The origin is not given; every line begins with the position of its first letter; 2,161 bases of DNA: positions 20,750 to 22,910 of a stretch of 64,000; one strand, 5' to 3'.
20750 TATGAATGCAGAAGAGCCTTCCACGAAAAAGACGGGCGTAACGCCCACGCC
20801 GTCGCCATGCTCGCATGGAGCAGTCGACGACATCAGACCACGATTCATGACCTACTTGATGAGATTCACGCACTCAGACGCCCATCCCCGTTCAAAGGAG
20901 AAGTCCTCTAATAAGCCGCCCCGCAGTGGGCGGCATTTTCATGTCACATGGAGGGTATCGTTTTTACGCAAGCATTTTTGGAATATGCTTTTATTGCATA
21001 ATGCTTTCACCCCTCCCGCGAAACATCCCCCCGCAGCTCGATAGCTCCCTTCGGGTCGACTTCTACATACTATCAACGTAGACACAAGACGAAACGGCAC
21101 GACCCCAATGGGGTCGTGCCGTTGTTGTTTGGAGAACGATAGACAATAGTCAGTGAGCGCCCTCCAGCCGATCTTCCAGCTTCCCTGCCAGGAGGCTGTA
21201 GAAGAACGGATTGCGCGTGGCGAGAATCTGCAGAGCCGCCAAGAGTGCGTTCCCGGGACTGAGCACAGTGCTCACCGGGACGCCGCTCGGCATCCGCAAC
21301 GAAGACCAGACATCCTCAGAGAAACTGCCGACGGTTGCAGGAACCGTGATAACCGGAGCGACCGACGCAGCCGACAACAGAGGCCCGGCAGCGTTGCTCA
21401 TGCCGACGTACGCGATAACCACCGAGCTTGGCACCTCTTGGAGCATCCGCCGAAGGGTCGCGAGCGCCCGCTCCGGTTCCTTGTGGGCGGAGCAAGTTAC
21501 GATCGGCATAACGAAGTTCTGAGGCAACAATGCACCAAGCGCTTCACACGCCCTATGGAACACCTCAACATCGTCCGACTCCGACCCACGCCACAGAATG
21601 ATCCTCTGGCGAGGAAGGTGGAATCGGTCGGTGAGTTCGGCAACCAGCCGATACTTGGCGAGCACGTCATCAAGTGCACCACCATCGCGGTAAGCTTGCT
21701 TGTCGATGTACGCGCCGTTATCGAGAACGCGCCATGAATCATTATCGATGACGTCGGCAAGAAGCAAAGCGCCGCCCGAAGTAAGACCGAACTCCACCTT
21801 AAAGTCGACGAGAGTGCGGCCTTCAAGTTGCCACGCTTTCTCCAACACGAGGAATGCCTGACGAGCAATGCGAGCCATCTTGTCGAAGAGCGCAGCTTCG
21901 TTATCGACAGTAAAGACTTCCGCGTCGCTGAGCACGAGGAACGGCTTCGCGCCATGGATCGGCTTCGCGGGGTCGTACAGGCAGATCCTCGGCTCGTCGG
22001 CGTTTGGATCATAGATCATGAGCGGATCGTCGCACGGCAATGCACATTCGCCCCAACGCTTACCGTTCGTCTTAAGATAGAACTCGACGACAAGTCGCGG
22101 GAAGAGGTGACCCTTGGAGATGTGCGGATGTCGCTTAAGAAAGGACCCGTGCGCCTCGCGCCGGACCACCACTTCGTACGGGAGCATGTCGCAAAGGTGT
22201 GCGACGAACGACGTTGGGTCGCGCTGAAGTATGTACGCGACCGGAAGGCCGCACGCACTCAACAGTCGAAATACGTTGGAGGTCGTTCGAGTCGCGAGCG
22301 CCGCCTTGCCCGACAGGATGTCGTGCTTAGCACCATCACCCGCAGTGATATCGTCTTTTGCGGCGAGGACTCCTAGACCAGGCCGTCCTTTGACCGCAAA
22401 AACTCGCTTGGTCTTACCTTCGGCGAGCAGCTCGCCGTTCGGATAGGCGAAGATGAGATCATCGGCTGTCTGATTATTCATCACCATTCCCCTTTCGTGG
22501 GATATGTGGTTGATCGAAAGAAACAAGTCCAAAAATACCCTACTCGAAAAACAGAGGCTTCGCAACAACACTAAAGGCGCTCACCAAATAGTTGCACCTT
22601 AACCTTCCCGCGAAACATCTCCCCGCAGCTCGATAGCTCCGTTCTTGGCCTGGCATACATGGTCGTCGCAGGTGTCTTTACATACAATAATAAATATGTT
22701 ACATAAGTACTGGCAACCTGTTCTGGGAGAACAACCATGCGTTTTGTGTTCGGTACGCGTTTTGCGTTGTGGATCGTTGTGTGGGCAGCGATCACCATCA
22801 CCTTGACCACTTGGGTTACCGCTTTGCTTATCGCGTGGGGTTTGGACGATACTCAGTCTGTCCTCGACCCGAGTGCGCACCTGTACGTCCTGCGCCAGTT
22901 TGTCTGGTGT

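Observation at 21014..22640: PAICS-like purC-purE fusion gene bracketed by near-identical 35-bp direct repeats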

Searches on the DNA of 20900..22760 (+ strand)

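Call 46: search_dna_similar(query=window:20940-21070:+, collection=plasmids, mode=distant, max_evalue=0.01, max_rows=10)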
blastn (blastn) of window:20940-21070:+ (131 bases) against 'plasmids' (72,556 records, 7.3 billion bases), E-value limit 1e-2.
No match.

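Call 47: search_dna_similar(query=window:20940-21070:+, collection=phages, mode=distant, max_evalue=0.01, max_rows=10)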
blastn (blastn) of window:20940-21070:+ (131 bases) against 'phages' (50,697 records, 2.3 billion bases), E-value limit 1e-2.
No match.

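Call 60: search_rna_families(source=window, start=20900, end=22760, threshold=evalue, max_evalue=1)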
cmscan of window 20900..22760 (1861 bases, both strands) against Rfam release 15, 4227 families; matches with E-value up to 1: 0.
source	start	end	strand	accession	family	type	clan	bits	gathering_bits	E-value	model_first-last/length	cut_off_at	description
